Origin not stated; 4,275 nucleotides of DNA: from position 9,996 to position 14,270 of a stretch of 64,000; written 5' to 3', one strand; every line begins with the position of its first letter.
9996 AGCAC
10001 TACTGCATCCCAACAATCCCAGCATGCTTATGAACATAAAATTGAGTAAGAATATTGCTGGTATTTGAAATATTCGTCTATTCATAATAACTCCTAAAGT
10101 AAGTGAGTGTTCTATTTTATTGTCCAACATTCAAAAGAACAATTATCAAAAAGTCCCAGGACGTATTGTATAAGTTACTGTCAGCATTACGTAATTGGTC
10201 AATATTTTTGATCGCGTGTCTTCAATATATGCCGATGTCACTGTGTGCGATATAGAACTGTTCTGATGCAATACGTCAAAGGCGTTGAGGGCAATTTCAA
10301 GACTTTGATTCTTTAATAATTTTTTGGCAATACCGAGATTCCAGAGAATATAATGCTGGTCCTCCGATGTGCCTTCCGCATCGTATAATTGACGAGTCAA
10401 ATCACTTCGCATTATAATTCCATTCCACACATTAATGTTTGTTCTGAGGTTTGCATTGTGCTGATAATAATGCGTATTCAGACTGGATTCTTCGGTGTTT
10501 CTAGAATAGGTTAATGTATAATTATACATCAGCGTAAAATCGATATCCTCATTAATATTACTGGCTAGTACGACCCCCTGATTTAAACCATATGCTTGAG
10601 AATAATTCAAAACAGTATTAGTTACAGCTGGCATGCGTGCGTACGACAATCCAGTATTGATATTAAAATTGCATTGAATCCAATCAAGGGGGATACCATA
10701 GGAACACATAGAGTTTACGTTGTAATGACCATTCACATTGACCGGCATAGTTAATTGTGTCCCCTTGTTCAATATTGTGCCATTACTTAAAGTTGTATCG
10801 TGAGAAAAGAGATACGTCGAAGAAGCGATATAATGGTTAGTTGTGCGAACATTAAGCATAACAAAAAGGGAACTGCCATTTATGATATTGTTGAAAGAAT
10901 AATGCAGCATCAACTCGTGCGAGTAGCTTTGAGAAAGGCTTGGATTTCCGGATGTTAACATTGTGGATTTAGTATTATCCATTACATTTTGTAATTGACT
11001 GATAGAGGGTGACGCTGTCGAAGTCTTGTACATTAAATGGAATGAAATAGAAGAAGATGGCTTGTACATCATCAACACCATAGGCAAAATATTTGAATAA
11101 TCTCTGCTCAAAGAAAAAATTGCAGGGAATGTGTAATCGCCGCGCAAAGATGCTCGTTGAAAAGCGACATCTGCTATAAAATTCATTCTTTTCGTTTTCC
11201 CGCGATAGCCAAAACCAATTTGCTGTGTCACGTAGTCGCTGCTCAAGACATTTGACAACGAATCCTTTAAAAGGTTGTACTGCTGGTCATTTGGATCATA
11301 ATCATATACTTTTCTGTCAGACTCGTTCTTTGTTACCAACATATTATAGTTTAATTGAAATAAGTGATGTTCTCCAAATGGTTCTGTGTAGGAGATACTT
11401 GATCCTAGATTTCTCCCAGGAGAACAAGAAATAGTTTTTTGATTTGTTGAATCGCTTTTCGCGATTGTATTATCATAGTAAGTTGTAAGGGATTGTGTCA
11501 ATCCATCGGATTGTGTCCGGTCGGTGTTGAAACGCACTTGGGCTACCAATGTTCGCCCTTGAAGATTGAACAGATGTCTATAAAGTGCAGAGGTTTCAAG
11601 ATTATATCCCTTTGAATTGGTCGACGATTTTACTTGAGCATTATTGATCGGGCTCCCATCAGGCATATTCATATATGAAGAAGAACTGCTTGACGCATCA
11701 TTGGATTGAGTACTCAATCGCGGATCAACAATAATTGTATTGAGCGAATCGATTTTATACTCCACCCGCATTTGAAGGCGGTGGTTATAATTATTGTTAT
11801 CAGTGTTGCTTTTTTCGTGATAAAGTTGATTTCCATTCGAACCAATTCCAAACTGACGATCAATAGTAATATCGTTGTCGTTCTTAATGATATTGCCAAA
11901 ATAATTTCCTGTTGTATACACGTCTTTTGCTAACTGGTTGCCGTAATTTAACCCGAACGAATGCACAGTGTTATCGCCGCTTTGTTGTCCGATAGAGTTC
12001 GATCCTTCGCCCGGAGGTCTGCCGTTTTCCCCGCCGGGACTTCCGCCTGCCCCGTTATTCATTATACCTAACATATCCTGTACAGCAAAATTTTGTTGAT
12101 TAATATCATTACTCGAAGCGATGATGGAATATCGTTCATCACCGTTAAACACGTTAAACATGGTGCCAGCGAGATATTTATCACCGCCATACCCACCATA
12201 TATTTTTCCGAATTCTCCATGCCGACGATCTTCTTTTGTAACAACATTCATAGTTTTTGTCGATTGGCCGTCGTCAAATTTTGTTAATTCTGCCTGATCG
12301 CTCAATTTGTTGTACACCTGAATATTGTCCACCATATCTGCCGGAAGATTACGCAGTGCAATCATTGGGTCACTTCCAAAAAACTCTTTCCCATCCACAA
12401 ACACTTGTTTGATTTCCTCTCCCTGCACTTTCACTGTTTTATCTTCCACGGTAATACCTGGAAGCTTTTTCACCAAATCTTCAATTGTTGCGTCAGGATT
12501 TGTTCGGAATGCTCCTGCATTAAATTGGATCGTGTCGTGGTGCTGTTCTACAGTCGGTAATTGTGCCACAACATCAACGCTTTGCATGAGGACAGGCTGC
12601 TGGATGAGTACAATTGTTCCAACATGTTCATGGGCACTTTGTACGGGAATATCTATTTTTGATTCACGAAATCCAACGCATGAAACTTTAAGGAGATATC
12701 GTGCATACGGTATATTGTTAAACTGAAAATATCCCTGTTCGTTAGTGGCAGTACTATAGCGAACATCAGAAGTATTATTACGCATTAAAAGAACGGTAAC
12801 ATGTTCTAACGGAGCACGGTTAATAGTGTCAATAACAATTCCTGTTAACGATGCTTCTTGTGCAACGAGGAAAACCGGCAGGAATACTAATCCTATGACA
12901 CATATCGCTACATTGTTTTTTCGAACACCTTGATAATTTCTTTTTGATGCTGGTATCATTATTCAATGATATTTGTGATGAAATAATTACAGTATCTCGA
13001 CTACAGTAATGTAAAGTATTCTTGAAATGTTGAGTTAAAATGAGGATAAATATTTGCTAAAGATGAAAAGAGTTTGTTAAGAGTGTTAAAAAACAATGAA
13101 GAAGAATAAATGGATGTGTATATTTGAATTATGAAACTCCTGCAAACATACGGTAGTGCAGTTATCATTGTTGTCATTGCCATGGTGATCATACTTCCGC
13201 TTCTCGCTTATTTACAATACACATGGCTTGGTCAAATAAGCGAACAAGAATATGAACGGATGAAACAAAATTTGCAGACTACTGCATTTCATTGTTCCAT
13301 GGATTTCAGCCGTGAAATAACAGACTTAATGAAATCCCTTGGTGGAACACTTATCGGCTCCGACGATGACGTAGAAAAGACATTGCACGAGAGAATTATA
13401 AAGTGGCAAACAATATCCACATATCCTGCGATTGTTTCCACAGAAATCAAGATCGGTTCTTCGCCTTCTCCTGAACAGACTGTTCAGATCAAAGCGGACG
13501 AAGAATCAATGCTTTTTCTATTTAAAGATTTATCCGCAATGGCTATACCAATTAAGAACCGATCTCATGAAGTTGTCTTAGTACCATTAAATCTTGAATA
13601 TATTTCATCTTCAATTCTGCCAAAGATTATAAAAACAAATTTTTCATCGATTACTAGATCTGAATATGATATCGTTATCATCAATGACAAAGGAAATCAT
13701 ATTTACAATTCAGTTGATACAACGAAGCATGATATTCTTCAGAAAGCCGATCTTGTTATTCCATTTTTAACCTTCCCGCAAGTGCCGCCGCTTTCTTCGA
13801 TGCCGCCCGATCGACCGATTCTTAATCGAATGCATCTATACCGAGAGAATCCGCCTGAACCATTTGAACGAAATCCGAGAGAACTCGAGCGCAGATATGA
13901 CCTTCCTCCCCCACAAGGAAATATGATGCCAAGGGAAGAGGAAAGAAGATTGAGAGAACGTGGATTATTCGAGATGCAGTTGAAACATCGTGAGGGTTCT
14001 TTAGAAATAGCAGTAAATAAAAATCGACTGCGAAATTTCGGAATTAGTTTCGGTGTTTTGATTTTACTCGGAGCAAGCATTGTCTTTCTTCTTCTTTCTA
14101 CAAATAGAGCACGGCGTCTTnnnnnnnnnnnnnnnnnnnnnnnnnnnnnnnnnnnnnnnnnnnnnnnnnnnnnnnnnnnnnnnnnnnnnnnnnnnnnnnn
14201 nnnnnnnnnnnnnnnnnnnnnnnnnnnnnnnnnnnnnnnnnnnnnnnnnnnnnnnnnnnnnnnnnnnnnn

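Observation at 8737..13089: Conserved ~100-bp cis-element present twice (8737..8836 and 12988..13089) with TGTTAA direct repeats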

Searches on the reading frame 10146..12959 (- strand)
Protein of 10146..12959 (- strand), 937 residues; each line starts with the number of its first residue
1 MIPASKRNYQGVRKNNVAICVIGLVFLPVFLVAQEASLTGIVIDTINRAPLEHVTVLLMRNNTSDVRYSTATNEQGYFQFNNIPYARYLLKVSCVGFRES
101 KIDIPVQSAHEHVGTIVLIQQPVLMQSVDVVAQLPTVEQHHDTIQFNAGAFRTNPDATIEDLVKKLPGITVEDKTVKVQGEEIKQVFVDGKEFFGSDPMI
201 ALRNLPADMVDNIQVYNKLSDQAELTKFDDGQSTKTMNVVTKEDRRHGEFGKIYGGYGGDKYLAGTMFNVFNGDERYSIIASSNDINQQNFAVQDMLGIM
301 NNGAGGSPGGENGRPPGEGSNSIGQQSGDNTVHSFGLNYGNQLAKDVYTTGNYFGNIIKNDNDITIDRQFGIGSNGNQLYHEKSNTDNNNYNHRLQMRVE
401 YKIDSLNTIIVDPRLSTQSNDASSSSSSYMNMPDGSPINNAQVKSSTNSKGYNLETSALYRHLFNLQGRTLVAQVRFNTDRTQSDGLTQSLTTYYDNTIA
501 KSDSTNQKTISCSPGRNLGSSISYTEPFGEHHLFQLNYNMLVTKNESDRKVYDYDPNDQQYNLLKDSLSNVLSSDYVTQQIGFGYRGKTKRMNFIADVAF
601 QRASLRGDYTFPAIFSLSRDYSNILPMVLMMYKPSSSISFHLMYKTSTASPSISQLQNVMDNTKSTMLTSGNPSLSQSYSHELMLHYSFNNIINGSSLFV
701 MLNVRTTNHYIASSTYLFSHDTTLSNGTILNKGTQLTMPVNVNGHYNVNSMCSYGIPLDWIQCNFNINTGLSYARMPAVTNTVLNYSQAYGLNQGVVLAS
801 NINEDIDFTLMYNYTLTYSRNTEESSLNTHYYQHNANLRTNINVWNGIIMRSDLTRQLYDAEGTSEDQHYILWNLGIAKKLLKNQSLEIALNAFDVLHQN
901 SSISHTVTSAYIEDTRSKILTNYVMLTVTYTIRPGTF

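Call 7: search_protein_families(library=pfam, proteins=[window:10146-12959:-], max_evalue=0.01)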
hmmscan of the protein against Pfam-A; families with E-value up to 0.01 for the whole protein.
window:10146-12959:- (937 aa): 6 families
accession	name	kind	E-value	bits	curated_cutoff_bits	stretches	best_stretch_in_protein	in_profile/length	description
PF14905.12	OMP_b-brl_3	-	7.4e-25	88.3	27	1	462-930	1-408/408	Outer membrane protein beta-barrel family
PF13620.12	CarboxypepD_reg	-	2.9e-13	50.4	32.3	1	37-110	1-73/82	Carboxypeptidase regulatory-like domain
PF13715.12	CarbopepD_reg_2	-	2.6e-12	47.1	32.2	1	38-128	1-86/88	CarboxypepD_reg-like domain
PF09430.16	EMC7_beta-sandw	-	8.4e-05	23.2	26.6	1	53-127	9-80/122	ER membrane protein complex subunit 7, beta-sandwich domain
PF17210.9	SdrD_B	-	0.00068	20.2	29.7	1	49-93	22-65/112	SdrD B-like domain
PF17802.7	SpaA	-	0.004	17.7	23.1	0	43-91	8-57/91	Prealbumin-like fold domain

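Call 46: search_protein_families(library=ncbifam, proteins=[window:10146-12959:-], max_evalue=0.01)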
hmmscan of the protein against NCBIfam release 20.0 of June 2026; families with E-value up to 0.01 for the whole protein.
window:10146-12959:- (937 aa): 0 families

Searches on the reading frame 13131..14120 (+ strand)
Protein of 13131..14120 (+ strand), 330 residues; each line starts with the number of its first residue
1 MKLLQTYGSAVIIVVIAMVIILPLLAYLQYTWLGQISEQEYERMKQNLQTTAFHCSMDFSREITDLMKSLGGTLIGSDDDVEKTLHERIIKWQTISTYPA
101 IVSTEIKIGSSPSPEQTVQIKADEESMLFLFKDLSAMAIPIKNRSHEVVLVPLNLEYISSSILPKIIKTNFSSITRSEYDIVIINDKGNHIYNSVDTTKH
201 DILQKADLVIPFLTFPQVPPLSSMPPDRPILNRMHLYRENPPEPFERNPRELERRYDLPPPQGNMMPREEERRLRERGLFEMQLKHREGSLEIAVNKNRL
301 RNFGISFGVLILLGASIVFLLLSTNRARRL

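Call 32: find_homologous_proteins(query=window:13131-14120:+, max_evalue=0.00001)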
Query window:13131-14120:+ (330 aa): 41 proteins with E <= 0.00001 among 3847 candidates.
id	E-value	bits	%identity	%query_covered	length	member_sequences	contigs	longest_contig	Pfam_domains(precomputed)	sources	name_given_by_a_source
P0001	6.6e-213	724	100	100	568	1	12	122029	PF02518.32,PF00512.32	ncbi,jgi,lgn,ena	jgi:signal transduction histidine kinase/type II secretory pathway pseudopilin PulG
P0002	2.4e-200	682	94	100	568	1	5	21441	PF02518.32,PF00512.32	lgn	-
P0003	2.4e-192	656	89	100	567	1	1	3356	PF02518.32,PF00512.32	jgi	jgi:signal transduction histidine kinase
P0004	8.8e-155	533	74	100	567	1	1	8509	PF02518.32,PF00512.32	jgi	jgi:signal transduction histidine kinase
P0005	1.3e-144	499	70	100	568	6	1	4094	PF02518.32,PF00512.32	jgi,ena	-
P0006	1.1e-143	496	69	100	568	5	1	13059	PF02518.32,PF00512.32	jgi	-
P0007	1.4e-140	486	68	100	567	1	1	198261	PF02518.32,PF00512.32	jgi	jgi:two-component system sensor histidine kinase SenX3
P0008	3.3e-140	485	68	100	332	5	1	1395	-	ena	-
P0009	3.7e-140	485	69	100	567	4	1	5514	PF02518.32,PF00512.32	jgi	jgi:signal transduction histidine kinase/type II secretory pathway pseudopilin PulG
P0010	1.6e-131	456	67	100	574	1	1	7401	PF02518.32,PF00512.32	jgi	jgi:signal transduction histidine kinase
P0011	7.7e-131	454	66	100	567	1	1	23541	PF02518.32,PF00512.32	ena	-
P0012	4.7e-130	451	65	100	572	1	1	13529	PF02518.32,PF00512.32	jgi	jgi:signal transduction histidine kinase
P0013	1.6e-123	430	62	100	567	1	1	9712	PF02518.32,PF00512.32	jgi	jgi:signal transduction histidine kinase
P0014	1.9e-122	426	64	100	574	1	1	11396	PF02518.32,PF00512.32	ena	-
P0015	4.2e-117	409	61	100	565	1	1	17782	PF02518.32,PF00512.32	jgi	jgi:signal transduction histidine kinase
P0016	2.9e-115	403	59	100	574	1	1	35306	PF02518.32,PF00512.32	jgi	jgi:two-component system, OmpR family, sensor histidine kinase SenX3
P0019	6.9e-107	375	54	100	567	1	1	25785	PF02518.32,PF00512.32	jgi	jgi:signal transduction histidine kinase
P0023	1.5e-93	332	48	100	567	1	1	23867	PF02518.32,PF00512.32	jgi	jgi:signal transduction histidine kinase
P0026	1.0e-85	306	46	99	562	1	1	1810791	PF02518.32,PF00512.32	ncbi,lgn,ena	-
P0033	2.5e-61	226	39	100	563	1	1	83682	PF02518.32,PF00512.32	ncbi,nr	ncbi:MAG: hypothetical protein HY961_08630 [Ignavibacteriae bacterium]|nr:hypothetical protein [Igna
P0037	3.4e-56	209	35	97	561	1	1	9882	PF02518.32,PF00512.32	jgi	-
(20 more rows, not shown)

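Call 33: find_encoding_contigs(protein=P0026, flank=10000, max_places=1)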
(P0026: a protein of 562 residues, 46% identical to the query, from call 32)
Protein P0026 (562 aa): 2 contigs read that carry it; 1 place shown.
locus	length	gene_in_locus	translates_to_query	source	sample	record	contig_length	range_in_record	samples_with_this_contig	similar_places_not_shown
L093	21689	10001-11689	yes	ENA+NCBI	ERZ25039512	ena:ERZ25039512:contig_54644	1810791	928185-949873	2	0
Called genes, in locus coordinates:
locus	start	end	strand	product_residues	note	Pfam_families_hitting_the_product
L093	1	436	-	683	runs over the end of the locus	PF04055:Radical_SAM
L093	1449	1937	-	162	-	PF07291:MauE, PF07681:DoxX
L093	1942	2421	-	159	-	PF00581:Rhodanese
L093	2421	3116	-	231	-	PF07610:DUF1573, PF22544:HYDIN_VesB_CFA65-like_Ig, PF22067:Cep192_D3 (faint)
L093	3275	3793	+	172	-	PF08534:Redoxin, PF00085:Thioredoxin (weak), PF00578:AhpC-TSA, PF13098:Thioredoxin_2, PF13905:Thioredoxin_8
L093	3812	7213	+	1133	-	PF17957:Big_7 (faint)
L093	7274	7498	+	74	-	-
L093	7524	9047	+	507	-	PF09699:Paired_CXXCH_1 (faint), PF01476:LysM (faint)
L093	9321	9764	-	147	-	PF07813:LTXXQ (faint)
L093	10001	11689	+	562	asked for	PF00512:HisKA, PF02518:HATPase_c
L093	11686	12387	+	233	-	PF00072:Response_reg, PF00486:Trans_reg_C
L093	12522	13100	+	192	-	PF13833:EF-hand_8 (faint), PF00036:EF-hand_1 (weak), PF13405:EF-hand_6 (faint), PF13499:EF-hand_7, PF13202:EF-hand_5 (weak)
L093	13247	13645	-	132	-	PF14539:DUF4442 (weak), PF03061:4HBT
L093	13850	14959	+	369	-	PF00923:TAL_FSA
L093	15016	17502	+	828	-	PF02585:PIG-L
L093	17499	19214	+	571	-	PF00474:SSF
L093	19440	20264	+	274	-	PF11138:DUF2911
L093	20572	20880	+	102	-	PF00076:RRM_1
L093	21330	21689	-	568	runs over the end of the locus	PF00128:Alpha-amylase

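Call 34: find_encoding_contigs(protein=P0033, flank=10000, max_places=1)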
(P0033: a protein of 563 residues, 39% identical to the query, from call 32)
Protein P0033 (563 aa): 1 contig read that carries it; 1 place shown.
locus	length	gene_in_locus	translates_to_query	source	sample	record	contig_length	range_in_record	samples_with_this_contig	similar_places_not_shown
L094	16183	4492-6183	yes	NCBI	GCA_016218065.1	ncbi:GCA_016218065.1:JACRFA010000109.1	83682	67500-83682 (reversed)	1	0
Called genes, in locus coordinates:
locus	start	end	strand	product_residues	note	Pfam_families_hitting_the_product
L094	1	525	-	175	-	PF07603:Lcl_C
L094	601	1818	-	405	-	PF12704:MacB_PCD, PF02687:FtsX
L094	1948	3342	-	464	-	PF25881:HH_YBHG (weak), PF25917:BSH_RND, PF25876:HH_MFP_RND (weak), PF25954:Beta-barrel_RND_2, PF25990:Beta-barrel_YknX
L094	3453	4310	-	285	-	-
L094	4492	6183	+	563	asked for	PF00512:HisKA, PF02518:HATPase_c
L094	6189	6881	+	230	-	PF00072:Response_reg, PF00486:Trans_reg_C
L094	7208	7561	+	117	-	PF13499:EF-hand_7, PF00036:EF-hand_1 (faint), PF00404:Dockerin_1 (faint), PF13202:EF-hand_5 (faint), PF13405:EF-hand_6 (faint)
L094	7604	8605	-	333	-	PF08240:ADH_N, PF00107:ADH_zinc_N, PF13602:ADH_zinc_N_2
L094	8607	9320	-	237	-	-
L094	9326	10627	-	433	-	PF01595:CNNM, PF00571:CBS (weak), PF03471:CorC_HlyC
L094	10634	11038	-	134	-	PF01878:EVE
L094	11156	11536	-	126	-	-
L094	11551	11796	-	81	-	-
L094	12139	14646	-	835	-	PF28559:TPR_SusR (faint), PF07719:TPR_2 (faint), PF13374:TPR_10 (faint), PF13424:TPR_12 (weak), PF13424:TPR_12 (weak), PF00512:HisKA (weak), PF02518:HATPase_c, PF00072:Response_reg, +3 more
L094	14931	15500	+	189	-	PF07638:Sigma70_ECF, PF08281:Sigma70_r4_2 (weak)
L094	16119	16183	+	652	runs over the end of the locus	PF14312:FG-GAP_2 (faint), PF01483:P_proprotein (faint), PF18962:Por_Secre_tail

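Call 35: find_encoding_contigs(protein=P0007, flank=10000, max_places=1)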
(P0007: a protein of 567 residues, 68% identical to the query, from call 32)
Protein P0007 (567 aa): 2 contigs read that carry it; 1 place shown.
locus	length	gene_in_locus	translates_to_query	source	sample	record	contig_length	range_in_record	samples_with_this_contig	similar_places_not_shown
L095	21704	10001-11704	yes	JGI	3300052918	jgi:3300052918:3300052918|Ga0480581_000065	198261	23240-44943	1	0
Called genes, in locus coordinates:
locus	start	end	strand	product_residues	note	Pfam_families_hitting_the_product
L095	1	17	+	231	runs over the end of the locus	PF14326:DUF4384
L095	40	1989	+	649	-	PF05226:CHASE2, PF00211:Guanylate_cyc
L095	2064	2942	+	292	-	PF00494:SQS_PSY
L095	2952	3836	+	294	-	PF00494:SQS_PSY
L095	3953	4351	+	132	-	PF00376:MerR (weak), PF13411:MerR_1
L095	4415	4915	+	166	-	PF03190:Thioredox_DsbH, PF00085:Thioredoxin, PF13098:Thioredoxin_2, PF13899:Thioredoxin_7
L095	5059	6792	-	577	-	PF00005:ABC_tran, PF02463:SMC_N (faint), PF13238:AAA_18 (faint), PF13304:AAA_21 (faint), PF12848:ABC_tran_Xtn, PF00005:ABC_tran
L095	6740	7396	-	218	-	PF00697:PRAI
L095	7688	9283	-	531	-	PF18962:Por_Secre_tail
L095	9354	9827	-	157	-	PF16231:DUF4890, PF07813:LTXXQ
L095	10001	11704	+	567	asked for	PF00512:HisKA, PF02518:HATPase_c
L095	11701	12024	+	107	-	PF00072:Response_reg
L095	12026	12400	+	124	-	PF00486:Trans_reg_C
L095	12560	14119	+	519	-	PF08238:Sel1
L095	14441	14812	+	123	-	PF07494:Reg_prop (faint)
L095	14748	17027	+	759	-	-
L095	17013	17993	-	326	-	PF00892:EamA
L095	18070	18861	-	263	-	PF00106:adh_short, PF08659:KR, PF13561:adh_short_C2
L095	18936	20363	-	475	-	PF16217:M64_N, PF09471:Peptidase_M64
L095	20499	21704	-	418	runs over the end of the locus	PF01566:Nramp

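Call 39: find_encoding_contigs(protein=P0037, flank=10000, max_places=1)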
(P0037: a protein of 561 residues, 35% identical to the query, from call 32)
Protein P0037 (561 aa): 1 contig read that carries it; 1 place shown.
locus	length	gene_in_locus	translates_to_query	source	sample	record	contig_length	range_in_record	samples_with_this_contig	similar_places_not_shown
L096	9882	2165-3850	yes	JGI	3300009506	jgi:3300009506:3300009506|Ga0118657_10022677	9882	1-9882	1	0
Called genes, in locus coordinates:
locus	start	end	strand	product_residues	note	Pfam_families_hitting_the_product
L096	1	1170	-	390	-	?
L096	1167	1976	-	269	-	-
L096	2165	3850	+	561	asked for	PF00512:HisKA, PF02518:HATPase_c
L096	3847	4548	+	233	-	PF00072:Response_reg, PF00486:Trans_reg_C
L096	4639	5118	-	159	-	-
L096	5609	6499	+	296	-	PF21088:MS_channel_1st, PF00924:MS_channel_2nd, PF21082:MS_channel_3rd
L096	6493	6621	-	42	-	-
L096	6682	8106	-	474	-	PF00474:SSF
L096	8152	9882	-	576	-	?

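Call 40: find_encoding_contigs(protein=P0023, flank=10000, max_places=1)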
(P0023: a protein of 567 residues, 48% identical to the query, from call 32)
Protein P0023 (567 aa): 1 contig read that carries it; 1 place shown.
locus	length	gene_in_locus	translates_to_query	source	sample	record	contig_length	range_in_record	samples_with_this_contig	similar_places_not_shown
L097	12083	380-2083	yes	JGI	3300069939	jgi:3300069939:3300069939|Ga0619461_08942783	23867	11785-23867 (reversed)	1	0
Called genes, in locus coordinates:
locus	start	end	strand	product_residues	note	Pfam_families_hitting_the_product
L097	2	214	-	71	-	?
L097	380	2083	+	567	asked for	PF00512:HisKA, PF02518:HATPase_c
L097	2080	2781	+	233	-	PF00072:Response_reg, PF00486:Trans_reg_C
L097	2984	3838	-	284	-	PF11276:DUF3078, PF04338:DUF481 (weak)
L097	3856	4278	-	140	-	PF01741:MscL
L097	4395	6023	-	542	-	PF13505:OMP_b-brl (weak), PF19573:DUF6089 (weak), PF03495:Binary_toxB (faint), PF18884:TSP3_bac, PF00691:OmpA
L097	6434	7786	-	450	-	-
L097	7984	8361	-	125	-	PF00072:Response_reg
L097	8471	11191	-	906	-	PF13188:PAS_8, PF13426:PAS_9, PF00989:PAS, PF08448:PAS_4, PF13426:PAS_9, PF08447:PAS_3, PF00512:HisKA, PF02518:HATPase_c, +2 more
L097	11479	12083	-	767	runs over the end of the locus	PF00072:Response_reg, PF00989:PAS, PF08448:PAS_4, PF13426:PAS_9, PF00989:PAS, PF13426:PAS_9, PF00512:HisKA, PF02518:HATPase_c, +3 more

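Call 41: find_encoding_contigs(protein=P0019, flank=10000, max_places=1)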
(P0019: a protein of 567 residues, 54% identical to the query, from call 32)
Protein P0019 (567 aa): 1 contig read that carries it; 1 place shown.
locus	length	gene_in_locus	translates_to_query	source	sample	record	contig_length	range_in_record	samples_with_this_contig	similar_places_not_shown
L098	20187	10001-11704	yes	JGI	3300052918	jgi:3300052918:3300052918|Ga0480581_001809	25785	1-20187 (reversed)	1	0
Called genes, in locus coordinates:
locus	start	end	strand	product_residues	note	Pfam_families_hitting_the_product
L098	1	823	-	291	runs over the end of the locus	PF14054:DUF4249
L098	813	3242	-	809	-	PF13620:CarboxypepD_reg, PF13715:CarbopepD_reg_2, PF07715:Plug, PF00593:TonB_dep_Rec_b-barrel, PF25183:OMP_b-brl_4 (weak)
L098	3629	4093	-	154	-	-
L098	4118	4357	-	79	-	-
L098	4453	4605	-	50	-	-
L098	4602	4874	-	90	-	-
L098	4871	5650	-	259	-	PF13801:Metal_resist (faint), PF07813:LTXXQ (faint)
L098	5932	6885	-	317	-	-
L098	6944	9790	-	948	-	PF13620:CarboxypepD_reg (weak), PF13715:CarbopepD_reg_2, PF14905:OMP_b-brl_3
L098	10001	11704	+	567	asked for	PF00512:HisKA, PF02518:HATPase_c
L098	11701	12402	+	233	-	PF00072:Response_reg, PF00486:Trans_reg_C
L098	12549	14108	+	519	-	PF08238:Sel1 (weak), PF23310:TPR_27 (faint), PF08238:Sel1 (weak)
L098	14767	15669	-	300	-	PF02518:HATPase_c, PF00072:Response_reg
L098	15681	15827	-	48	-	-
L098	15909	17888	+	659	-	PF19529:DUF6057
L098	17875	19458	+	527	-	PF00930:DPPIV_N (faint), PF25174:Beta-prop_THOC3 (faint), PF26550:Tricorn_2nd, PF07676:PD40, PF26549:Tricorn_N (weak)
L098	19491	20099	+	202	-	-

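Call 42: find_encoding_contigs(protein=P0016, flank=10000, max_places=1)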
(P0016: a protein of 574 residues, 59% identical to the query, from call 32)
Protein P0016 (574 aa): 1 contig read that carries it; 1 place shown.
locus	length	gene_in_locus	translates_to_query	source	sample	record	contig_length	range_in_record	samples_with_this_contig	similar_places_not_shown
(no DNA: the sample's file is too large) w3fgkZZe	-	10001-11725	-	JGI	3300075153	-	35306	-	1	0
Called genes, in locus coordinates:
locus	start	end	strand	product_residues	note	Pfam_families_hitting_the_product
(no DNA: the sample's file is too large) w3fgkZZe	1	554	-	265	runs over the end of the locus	PF00005:ABC_tran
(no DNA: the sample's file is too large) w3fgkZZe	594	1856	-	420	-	PF25940:LcnD_C (faint), PF25917:BSH_RND, PF25919:BSH_CusB (weak), PF25973:BSH_CzcB, PF25876:HH_MFP_RND (weak), PF25944:Beta-barrel_RND (weak), PF25954:Beta-barrel_RND_2, PF25990:Beta-barrel_YknX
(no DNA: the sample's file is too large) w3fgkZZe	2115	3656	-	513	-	PF05935:Arylsulfotrans, PF14269:Arylsulfotran_2, PF18962:Por_Secre_tail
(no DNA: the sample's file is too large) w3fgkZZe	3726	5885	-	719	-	-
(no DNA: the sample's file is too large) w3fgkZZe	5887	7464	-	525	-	PF18962:Por_Secre_tail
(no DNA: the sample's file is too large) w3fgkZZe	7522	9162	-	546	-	PF08757:CotH, PF18962:Por_Secre_tail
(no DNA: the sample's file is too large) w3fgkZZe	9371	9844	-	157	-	PF16231:DUF4890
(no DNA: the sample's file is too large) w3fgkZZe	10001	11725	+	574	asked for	PF00512:HisKA, PF02518:HATPase_c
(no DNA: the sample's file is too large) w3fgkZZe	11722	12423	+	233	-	PF00072:Response_reg, PF00486:Trans_reg_C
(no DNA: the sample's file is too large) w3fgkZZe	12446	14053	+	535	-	PF08238:Sel1 (weak)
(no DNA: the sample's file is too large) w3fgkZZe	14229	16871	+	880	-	PF08450:SGL (faint), PF16819:DUF5074 (faint), PF23748:Beta-prop_LRRK2 (faint), PF07494:Reg_prop (faint), PF07495:Y_Y_Y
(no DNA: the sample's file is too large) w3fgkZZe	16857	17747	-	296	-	PF00892:EamA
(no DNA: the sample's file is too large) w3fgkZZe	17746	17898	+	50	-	-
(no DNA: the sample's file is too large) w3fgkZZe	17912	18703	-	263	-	PF00106:adh_short, PF08659:KR, PF13561:adh_short_C2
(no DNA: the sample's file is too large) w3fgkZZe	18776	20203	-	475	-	PF16217:M64_N, PF09471:Peptidase_M64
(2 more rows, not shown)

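Call 67: search_protein_families(library=pfam, proteins=[L094:3453-4310:-, L096:1167-1976:-], max_evalue=0.01)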
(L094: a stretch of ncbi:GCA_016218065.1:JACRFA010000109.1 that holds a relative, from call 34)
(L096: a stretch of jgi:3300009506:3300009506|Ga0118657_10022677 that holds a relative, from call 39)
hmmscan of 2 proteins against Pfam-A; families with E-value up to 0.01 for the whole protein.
L094:3453-4310:- (285 aa): 0 families

L096:1167-1976:- (269 aa): 0 families
